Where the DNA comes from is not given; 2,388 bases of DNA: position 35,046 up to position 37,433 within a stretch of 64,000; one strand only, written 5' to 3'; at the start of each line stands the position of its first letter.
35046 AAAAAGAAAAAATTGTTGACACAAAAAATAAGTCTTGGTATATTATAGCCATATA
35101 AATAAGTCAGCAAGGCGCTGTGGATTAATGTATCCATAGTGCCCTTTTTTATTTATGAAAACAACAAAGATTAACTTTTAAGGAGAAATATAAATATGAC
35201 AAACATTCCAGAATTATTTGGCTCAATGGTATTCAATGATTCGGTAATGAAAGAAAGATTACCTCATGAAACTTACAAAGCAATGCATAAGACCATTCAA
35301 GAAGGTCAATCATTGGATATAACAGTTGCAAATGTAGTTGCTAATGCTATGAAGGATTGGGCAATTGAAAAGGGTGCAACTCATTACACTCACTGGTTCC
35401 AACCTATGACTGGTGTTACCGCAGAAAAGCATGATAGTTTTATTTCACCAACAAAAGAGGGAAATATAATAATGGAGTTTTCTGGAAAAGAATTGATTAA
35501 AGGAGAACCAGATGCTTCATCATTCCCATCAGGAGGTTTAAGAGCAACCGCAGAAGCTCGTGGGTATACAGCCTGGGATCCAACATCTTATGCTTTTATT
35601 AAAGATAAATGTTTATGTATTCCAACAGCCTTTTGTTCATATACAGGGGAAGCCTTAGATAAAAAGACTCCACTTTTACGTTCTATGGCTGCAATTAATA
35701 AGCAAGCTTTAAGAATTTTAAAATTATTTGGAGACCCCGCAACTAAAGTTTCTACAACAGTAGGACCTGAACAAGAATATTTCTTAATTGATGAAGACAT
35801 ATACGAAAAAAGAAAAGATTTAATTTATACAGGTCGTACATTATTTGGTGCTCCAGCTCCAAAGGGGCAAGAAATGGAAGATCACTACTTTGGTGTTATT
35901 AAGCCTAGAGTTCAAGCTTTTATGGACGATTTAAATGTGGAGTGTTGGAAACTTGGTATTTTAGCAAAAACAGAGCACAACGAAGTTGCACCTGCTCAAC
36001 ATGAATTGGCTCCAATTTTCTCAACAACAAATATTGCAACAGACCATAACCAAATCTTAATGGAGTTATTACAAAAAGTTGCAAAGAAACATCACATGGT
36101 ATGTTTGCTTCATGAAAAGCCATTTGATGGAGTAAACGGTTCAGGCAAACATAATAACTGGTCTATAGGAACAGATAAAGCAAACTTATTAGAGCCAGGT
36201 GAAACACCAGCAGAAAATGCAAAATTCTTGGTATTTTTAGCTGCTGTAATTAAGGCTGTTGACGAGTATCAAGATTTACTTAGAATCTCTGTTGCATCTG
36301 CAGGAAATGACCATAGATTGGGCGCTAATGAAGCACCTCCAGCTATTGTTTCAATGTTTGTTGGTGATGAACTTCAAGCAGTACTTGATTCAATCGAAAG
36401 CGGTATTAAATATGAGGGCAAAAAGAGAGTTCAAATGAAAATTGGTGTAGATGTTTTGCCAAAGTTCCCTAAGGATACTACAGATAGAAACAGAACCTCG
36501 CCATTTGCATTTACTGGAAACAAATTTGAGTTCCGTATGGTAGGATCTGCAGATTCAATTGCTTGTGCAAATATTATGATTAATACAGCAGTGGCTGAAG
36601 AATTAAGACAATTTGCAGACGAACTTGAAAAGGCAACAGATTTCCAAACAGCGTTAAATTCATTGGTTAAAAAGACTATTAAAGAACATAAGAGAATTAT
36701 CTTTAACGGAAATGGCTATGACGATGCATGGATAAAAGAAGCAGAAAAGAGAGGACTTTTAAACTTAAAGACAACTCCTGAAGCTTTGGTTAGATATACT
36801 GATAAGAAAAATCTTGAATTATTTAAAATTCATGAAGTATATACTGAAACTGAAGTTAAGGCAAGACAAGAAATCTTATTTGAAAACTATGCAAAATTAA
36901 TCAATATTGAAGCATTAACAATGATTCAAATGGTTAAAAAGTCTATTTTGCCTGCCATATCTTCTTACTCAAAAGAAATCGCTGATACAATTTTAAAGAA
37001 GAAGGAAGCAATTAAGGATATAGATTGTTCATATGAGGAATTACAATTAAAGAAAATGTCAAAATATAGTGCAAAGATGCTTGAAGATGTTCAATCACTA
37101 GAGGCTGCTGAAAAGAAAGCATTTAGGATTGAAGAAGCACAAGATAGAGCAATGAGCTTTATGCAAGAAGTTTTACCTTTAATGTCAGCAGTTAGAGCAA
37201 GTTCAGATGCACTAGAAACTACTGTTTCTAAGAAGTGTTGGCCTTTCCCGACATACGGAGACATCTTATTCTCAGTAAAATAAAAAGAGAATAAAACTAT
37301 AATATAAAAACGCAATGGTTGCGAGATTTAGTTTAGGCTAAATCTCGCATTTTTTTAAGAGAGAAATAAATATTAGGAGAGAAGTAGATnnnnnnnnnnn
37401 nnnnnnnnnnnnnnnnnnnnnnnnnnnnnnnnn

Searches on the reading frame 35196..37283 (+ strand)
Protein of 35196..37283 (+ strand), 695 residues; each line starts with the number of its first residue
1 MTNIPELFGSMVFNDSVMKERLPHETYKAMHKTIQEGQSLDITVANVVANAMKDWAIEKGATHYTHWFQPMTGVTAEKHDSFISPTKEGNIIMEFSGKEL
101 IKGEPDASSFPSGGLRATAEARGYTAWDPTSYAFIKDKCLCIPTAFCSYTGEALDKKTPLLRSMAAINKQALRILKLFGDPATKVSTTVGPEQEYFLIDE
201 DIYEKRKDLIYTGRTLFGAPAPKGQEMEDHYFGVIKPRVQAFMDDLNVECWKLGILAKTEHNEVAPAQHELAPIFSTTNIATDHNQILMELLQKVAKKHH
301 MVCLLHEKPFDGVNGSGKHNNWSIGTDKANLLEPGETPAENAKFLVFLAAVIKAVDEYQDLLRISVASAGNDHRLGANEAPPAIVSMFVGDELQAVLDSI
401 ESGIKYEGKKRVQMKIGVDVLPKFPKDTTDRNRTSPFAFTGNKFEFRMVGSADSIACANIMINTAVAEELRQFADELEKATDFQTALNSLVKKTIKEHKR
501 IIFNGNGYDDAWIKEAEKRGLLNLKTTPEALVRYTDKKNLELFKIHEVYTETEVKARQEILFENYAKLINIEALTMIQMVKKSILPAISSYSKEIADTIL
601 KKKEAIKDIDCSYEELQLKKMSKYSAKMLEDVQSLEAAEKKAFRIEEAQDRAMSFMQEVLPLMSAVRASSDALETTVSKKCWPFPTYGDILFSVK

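Call 4: search_protein_families(library=pfam, proteins=[window:35196-37283:+])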
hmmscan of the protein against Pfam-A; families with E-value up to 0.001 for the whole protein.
window:35196-37283:+ (695 aa): 3 families
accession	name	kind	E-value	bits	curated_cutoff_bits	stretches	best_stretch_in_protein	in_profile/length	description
PF12437.13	GSIII_N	-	1.5e-83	278.7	25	1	6-163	3-160/160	Glutamine synthetase type III N terminal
PF18318.6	Gln-synt_C-ter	-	1.3e-44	151.1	22.7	1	486-603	1-118/118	Glutamine synthetase C-terminal domain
PF00120.29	Gln-synt_C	-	1.8e-20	73.7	24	1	185-368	20-201/344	Glutamine synthetase, catalytic domain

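Call 17: find_homologous_proteins(query=window:35196-37283:+, max_evalue=1e-50)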
Query window:35196-37283:+ (695 aa): 8000 proteins with E <= 1e-50 among 8000 candidates; the best 120 are listed.
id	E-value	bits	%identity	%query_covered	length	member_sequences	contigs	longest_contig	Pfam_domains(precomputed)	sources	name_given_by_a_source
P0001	0.0e+0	1573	100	100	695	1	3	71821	PF00120.30,PF18318.7,PF12437.14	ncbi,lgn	-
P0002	0.0e+0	1556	98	100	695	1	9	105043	PF00120.30,PF18318.7,PF12437.14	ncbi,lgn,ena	-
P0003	0.0e+0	1554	98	100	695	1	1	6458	PF00120.30,PF18318.7,PF12437.14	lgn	-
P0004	0.0e+0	1356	84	100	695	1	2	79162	PF00120.30,PF18318.7,PF12437.14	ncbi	-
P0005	0.0e+0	1354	84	100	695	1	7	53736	PF00120.30,PF18318.7,PF12437.14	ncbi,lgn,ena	-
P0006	0.0e+0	1352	83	100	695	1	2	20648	PF00120.30,PF18318.7,PF12437.14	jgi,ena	-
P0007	0.0e+0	1219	76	100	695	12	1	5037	PF00120.30,PF18318.7,PF12437.14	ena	-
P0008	0.0e+0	1208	76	100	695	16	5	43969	PF00120.30,PF18318.7,PF12437.14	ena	-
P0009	0.0e+0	1203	75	100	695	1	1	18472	PF00120.30,PF18318.7,PF12437.14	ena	-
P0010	0.0e+0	1201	75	100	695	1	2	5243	PF00120.30,PF18318.7,PF12437.14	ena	-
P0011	0.0e+0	1200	75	100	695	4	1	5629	PF00120.30,PF18318.7,PF12437.14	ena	-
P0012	0.0e+0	1199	-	-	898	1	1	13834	PF00120.30,PF18318.7,PF12437.14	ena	-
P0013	0.0e+0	1198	75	100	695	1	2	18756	PF00120.30,PF18318.7,PF12437.14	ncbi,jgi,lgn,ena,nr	ncbi:MAG: glutamine synthetase type III [Clostridiales bacterium]|nr:glutamine synthetase type III [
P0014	0.0e+0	1181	73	100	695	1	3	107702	PF00120.30,PF18318.7,PF12437.14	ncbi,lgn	-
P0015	0.0e+0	1180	74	100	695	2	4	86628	PF00120.30,PF18318.7,PF12437.14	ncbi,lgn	-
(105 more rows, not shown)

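Call 18: find_related_loci(query=window:35196-37283:+, collection=genome_contigs, flank=10000)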
Query window:35196-37283:+ (695 aa) in genome_contigs; peptide patterns used: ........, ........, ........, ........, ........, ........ (x = any residue, [..] = any of these).
600 stretches matched a pattern (row limit reached: there are more); 599 encode a relative of the query (tblastn E <= 1e-3); the best 80 are kept; 80 distinct loci.
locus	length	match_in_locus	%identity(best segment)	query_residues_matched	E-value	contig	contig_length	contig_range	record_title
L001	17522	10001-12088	72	1-695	0e+0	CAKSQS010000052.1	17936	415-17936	MAG: uncultured Eubacteriales bacterium isolate REFINED_METABAT215_TOP10_CONTIGS_1500_ASSEMBLY_K77_MERGED__Hadza_MoBio_h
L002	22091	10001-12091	71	1-695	0e+0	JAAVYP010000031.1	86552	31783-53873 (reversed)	MAG: Clostridiales bacterium isolate ABMPRH_136_2 k141_872075, whole genome shotgun sequence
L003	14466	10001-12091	70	1-695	0e+0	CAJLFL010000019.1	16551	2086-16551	MAG TPA_asm: uncultured Clostridiales bacterium isolate ERR1430432-bin.57 genome assembly, contig: NODE_3506_length_1655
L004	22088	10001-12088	68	1-694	0e+0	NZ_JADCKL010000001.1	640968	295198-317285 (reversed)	Claveliimonas monacensis strain DSM 108991 seq1, whole genome shotgun sequence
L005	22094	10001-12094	69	1-695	0e+0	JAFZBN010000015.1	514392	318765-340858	MAG: Clostridiales bacterium isolate RGIG7616 Water_buffalos_Omasum-5__c756721, whole genome shotgun sequence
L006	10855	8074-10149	69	4-695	0e+0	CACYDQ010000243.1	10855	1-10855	MAG: uncultured Spirochaetaceae bacterium isolate RUG11842 genome assembly, contig: RUG11842_asm_243, whole genome shotg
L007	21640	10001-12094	69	1-695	0e+0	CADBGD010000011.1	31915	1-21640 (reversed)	MAG: Ruminococcaceae bacterium isolate RUG13936 genome assembly, contig: RUG13936_asm_11, whole genome shotgun sequence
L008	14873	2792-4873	70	3-694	0e+0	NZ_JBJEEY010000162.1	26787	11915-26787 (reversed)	MAG: Floccifex sp. isolate LOHA31_bin.024 NODE_860_length_26787_cov_11.878535, whole genome shotgun sequence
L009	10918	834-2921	70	1-694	0e+0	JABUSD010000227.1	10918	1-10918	MAG: Holdemanella sp. isolate MAG4 c_000000001426, whole genome shotgun sequence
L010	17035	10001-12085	69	1-695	0e+0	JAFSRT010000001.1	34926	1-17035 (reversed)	MAG: Clostridia bacterium isolate RGIG3414 Goat_Reticulum.Co__c39096, whole genome shotgun sequence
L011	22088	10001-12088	68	1-694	0e+0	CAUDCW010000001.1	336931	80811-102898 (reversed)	MAG TPA_asm: uncultured Oscillospiraceae bacterium isolate ERR9578160_bin.19_MetaWRAP_v1.3_MAG genome assembly, contig:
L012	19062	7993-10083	69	2-695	0e+0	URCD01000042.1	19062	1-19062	uncultured Clostridiales bacterium isolate UMGS863 genome assembly, contig: NODE_2389_length_19062_cov_3.259326, whole g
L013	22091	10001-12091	68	1-695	0e+0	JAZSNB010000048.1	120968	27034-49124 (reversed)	MAG: Acutalibacteraceae bacterium isolate T1900044552_TS20190018.MAGScoT_cleanbin_000018 SGB_251_k141_438934, whole geno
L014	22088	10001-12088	66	1-694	0e+0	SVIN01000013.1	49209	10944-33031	MAG: Clostridiales bacterium isolate SIG410 NODE_16294_length_49209_cov_2.153050, whole genome shotgun sequence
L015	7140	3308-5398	67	1-695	0e+0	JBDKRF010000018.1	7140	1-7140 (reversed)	MAG: Clostridiaceae bacterium isolate 5_bin.189 c_000000047648, whole genome shotgun sequence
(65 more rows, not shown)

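Call 25: find_encoding_contigs(protein=P0004, flank=7000, max_places=2)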
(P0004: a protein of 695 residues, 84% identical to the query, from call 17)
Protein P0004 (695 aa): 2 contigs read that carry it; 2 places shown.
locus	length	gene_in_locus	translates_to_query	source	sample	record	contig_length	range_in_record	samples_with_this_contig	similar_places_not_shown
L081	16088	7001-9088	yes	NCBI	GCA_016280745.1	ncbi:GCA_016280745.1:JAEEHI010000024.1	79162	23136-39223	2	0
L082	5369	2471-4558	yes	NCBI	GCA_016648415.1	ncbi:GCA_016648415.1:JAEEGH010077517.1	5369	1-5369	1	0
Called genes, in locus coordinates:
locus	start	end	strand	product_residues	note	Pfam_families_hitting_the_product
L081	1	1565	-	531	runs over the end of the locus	PF01656:CbiA (faint), PF06418:CTP_synth_N, PF00117:GATase, PF07722:Peptidase_C26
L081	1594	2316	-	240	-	PF01493:GXGXG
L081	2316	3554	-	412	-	PF07992:Pyr_redox_2, PF00070:Pyr_redox, PF18267:Rubredoxin_C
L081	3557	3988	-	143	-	PF13237:Fer4_10 (faint), PF13484:Fer4_16 (faint), PF13247:Fer4_11, PF12838:Fer4_7, PF13187:Fer4_9 (weak), PF12797:Fer4_2 (weak), PF00037:Fer4, PF12837:Fer4_6 (weak), +1 more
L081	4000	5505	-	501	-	PF12838:Fer4_7 (weak), PF13187:Fer4_9 (weak), PF00037:Fer4 (weak), PF04898:Glu_syn_central (weak), PF01645:Glu_synthase, PF01070:FMN_dh (faint), PF00478:IMPDH (weak), PF04898:Glu_syn_central (weak)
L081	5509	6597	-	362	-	PF00310:GATase_2, PF13522:GATase_6, PF13537:GATase_7 (faint)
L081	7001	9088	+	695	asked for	PF12437:GSIII_N, PF00120:Gln-synt_C, PF18318:Gln-synt_C-ter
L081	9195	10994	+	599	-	PF00909:Ammonium_transp, PF00543:P-II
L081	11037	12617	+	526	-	PF13522:GATase_6, PF13537:GATase_7, PF12481:DUF3700 (weak), PF00733:Asn_synthase, PF02540:NAD_synthase (weak), PF00733:Asn_synthase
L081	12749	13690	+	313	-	PF27189:YkzU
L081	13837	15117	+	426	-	PF03951:Gln-synt_N, PF00120:Gln-synt_C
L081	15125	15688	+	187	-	PF03861:ANTAR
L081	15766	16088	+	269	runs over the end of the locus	PF00288:GHMP_kinases_N, PF08544:GHMP_kinases_C (weak)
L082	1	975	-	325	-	?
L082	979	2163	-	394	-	PF13537:GATase_7 (faint), PF00310:GATase_2, PF13522:GATase_6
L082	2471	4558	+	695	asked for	PF12437:GSIII_N, PF00120:Gln-synt_C, PF18318:Gln-synt_C-ter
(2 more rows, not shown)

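Call 26: find_encoding_contigs(protein=P0008, flank=7000, max_places=2)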
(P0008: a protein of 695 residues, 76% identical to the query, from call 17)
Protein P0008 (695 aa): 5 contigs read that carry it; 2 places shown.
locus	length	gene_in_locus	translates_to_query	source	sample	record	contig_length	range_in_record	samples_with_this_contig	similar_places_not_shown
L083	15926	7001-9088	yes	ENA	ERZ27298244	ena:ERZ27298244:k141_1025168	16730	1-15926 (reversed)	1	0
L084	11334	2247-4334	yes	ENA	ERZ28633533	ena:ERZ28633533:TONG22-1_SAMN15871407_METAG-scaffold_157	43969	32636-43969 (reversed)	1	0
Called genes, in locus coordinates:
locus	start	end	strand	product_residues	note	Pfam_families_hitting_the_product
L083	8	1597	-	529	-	PF06418:CTP_synth_N, PF00117:GATase, PF07722:Peptidase_C26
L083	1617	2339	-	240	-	PF01493:GXGXG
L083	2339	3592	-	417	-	PF07992:Pyr_redox_2, PF00070:Pyr_redox, PF18267:Rubredoxin_C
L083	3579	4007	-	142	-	PF13484:Fer4_16 (faint), PF13187:Fer4_9 (faint), PF13247:Fer4_11, PF13237:Fer4_10 (weak), PF12838:Fer4_7 (weak), PF12797:Fer4_2 (weak), PF00037:Fer4, PF12837:Fer4_6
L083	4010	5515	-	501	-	PF12838:Fer4_7 (faint), PF13187:Fer4_9 (weak), PF04898:Glu_syn_central (weak), PF01645:Glu_synthase, PF00478:IMPDH (faint), PF01070:FMN_dh (faint), PF04898:Glu_syn_central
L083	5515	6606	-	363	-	PF00310:GATase_2, PF13522:GATase_6 (weak), PF13537:GATase_7 (faint)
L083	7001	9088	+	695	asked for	PF12437:GSIII_N, PF00120:Gln-synt_C, PF18318:Gln-synt_C-ter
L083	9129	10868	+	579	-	PF00909:Ammonium_transp, PF00543:P-II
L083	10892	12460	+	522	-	PF13522:GATase_6, PF13537:GATase_7, PF12481:DUF3700 (weak), PF00733:Asn_synthase, PF02540:NAD_synthase (faint), PF00733:Asn_synthase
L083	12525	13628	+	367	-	PF00988:CPSase_sm_chain, PF00117:GATase, PF07722:Peptidase_C26 (faint)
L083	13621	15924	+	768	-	?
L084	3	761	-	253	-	?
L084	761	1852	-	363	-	PF00310:GATase_2, PF13522:GATase_6 (weak), PF13537:GATase_7 (faint)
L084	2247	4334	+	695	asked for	PF12437:GSIII_N, PF00120:Gln-synt_C, PF18318:Gln-synt_C-ter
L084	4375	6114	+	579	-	PF00909:Ammonium_transp, PF00543:P-II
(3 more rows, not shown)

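Call 27: find_encoding_contigs(protein=P0002, flank=7000, max_places=2)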
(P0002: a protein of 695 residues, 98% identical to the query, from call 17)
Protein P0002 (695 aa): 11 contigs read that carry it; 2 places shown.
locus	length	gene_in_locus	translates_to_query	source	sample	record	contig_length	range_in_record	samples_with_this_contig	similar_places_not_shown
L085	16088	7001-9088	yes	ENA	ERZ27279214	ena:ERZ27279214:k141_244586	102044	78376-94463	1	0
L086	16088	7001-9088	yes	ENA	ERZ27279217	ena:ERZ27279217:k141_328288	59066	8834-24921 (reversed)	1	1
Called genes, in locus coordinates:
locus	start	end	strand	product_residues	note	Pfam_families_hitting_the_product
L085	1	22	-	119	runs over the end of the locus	PF12840:HTH_20 (weak), PF01022:HTH_5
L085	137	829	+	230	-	PF02811:PHP (weak)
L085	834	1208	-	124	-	PF02661:Fic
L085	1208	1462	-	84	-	PF04221:RelB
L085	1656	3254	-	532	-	PF06418:CTP_synth_N, PF00117:GATase, PF07722:Peptidase_C26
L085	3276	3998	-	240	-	PF01493:GXGXG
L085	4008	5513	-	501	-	PF13237:Fer4_10 (faint), PF12838:Fer4_7 (weak), PF13187:Fer4_9 (weak), PF00037:Fer4 (weak), PF01645:Glu_synthase, PF00478:IMPDH (faint), PF04898:Glu_syn_central, PF01070:FMN_dh (weak)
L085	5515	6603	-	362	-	PF00310:GATase_2, PF13522:GATase_6, PF13537:GATase_7 (weak)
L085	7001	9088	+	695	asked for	PF12437:GSIII_N, PF00120:Gln-synt_C, PF18318:Gln-synt_C-ter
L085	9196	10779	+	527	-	PF13522:GATase_6, PF13537:GATase_7, PF12481:DUF3700 (weak), PF00733:Asn_synthase, PF02540:NAD_synthase (weak), PF00733:Asn_synthase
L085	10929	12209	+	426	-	PF03951:Gln-synt_N, PF00120:Gln-synt_C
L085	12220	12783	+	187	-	PF03861:ANTAR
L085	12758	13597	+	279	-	PF00288:GHMP_kinases_N, PF08544:GHMP_kinases_C (faint)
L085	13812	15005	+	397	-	PF13793:Pribosyltran_N, PF00156:Pribosyltran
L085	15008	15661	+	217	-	PF13483:Lactamase_B_3, PF12706:Lactamase_B_2 (weak)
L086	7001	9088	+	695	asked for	PF12437:GSIII_N, PF00120:Gln-synt_C, PF18318:Gln-synt_C-ter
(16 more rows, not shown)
